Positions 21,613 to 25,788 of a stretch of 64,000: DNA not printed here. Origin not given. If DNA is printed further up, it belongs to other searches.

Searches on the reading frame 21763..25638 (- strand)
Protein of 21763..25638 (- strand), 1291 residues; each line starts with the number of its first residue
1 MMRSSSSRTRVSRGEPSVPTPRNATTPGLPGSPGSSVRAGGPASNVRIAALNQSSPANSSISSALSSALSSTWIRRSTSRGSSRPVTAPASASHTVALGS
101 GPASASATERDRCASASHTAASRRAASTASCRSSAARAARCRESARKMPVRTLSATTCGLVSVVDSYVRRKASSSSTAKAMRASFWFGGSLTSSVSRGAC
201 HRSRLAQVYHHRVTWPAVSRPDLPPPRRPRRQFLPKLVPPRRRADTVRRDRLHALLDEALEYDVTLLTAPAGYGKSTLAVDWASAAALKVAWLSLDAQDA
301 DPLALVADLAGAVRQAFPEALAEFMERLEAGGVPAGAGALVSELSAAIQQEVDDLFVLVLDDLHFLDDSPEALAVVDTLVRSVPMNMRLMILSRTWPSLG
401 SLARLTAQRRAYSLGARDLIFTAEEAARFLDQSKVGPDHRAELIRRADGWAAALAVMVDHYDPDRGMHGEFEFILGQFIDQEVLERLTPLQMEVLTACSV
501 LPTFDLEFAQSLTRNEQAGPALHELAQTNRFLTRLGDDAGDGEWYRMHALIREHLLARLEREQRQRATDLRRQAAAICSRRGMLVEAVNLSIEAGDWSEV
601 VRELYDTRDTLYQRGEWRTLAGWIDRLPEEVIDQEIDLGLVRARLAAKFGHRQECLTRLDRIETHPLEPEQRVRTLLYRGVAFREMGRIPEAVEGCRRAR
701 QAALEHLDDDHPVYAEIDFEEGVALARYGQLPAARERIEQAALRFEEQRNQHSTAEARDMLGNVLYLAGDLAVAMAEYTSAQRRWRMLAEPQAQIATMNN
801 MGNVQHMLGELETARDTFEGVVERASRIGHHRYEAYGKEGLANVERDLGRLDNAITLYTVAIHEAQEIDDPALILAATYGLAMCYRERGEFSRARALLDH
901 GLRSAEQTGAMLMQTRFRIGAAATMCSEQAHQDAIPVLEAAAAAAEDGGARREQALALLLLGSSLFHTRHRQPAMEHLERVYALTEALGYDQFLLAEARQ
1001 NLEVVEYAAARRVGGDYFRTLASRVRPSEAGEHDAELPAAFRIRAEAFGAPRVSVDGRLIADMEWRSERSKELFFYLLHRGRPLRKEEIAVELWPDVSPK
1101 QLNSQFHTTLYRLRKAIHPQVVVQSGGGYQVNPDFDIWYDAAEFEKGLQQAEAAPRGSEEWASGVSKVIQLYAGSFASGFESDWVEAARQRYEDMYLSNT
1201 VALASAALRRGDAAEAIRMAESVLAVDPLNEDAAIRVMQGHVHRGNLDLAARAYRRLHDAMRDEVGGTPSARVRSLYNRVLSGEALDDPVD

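Call 6: search_protein_families(library=pfam, proteins=[window:21763-25638:-])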
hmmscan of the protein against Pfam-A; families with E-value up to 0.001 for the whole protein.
window:21763-25638:- (1291 aa): 11 families
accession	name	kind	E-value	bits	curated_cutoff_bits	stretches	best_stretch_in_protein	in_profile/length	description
PF13424.12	TPR_12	-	4.9e-20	71.9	30.1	4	796-861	4-71/77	Tetratricopeptide repeat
PF03704.23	BTAD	-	6.7e-18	65.9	22.1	1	1140-1281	2-146/146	Bacterial transcriptional activator domain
PF17874.7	TPR_MalT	-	4.1e-15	56.3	45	1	793-909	38-156/336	MalT-like TPR region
PF07719.23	TPR_2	-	7.6e-11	41.7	27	0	879-903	5-29/34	Tetratricopeptide repeat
PF13174.12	TPR_6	-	3.1e-09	37.3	26.3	0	877-898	2-23/33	Tetratricopeptide repeat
PF00515.34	TPR_1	-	3.1e-09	36.7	27.8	0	674-699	2-27/34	Tetratricopeptide repeat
PF13432.12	TPR_16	-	7.2e-08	33.2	32.7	0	841-899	3-55/65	Tetratricopeptide repeat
PF13191.12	AAA_16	-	6.7e-07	30.4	32.6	1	250-391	10-166/167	AAA ATPase domain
PF14559.12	TPR_19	-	2.8e-06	28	25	0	848-907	4-57/68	Tetratricopeptide repeat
PF13481.12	AAA_25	-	0.00012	22.2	27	1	248-294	18-65/195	AAA domain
PF13374.12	TPR_10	-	0.00092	19.6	27.5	0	881-907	8-34/42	Tetratricopeptide repeat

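Call 12: find_related_loci(query=window:21766-25002:-, collection=genome_contigs, flank=6000)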
Query window:21766-25002:- (1079 aa) in genome_contigs; peptide patterns used: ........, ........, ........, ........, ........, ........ (x = any residue, [..] = any of these).
39 stretches matched a pattern; 12 encode a relative of the query (tblastn E <= 1e-3); 12 distinct loci.
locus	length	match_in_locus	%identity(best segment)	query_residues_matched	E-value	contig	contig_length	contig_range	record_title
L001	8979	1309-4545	84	1-1079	0e+0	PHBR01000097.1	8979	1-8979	MAG: Chloroflexi bacterium HGW-Chloroflexi-9 bjp_ig2069_scaffold_2685, whole genome shotgun sequence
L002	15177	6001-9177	72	22-1078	0e+0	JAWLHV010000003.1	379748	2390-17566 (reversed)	MAG: Dehalococcoidia bacterium isolate 30dZY2.bin.80 NODE_51_length_379748_cov_7.632692, whole genome shotgun sequence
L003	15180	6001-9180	71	21-1076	0e+0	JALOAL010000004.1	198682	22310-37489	MAG: Dehalococcoidia bacterium isolate SO_2017_LW2 bin 159 scaffold_103_c1_LW138R_2017, whole genome shotgun sequence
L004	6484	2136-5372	70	13-1076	0e+0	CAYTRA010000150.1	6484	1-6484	MAG TPA_asm: uncultured Dehalococcoidaceae bacterium isolate SRP263527_co1_137 genome assembly, contig: NODE_10685_lengt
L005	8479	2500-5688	65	14-1077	0e+0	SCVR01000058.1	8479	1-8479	MAG: Dehalococcoidia bacterium isolate GW928_bin.20 GW928_bin.20-5740, whole genome shotgun sequence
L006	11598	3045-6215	64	19-1077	0e+0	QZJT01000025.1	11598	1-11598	MAG: Phycisphaerales bacterium isolate SURF_32 Ga0104751_1007612, whole genome shotgun sequence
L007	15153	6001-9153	65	22-1074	0e+0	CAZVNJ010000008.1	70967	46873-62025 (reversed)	MAG TPA_asm: uncultured Dehalococcoides sp. isolate SRP237561_co1_116 genome assembly, contig: NODE_486_length_70967_cov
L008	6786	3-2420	83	274-1079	0e+0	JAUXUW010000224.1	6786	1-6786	MAG: Dehalococcoidia bacterium isolate C15_concoct.bin.172_sub C15_k141_397990, whole genome shotgun sequence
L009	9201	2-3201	77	13-1079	0e+0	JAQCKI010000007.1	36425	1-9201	MAG: Chloroflexota bacterium isolate casp40-mb.64 NODE_2680_length_36425_cov_0.086412, whole genome shotgun sequence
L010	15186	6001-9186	56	13-1070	0e+0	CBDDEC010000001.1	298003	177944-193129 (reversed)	MAG: Dehalococcoidia bacterium isolate 6f6a38c2-1f49-4886-adb0-6b5e3ccd8930 genome assembly, contig: contig_1, whole gen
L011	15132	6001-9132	55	13-1070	0e+0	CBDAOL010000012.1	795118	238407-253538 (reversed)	MAG: Dehalococcoidia bacterium isolate 54d9b4f5-af26-4cce-865f-5107084379f7 genome assembly, contig: contig_12, whole ge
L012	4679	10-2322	66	305-1077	0e+0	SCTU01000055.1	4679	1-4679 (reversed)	MAG: Dehalococcoidia bacterium isolate FW305_bin.6 FW305_bin.6-10366, whole genome shotgun sequence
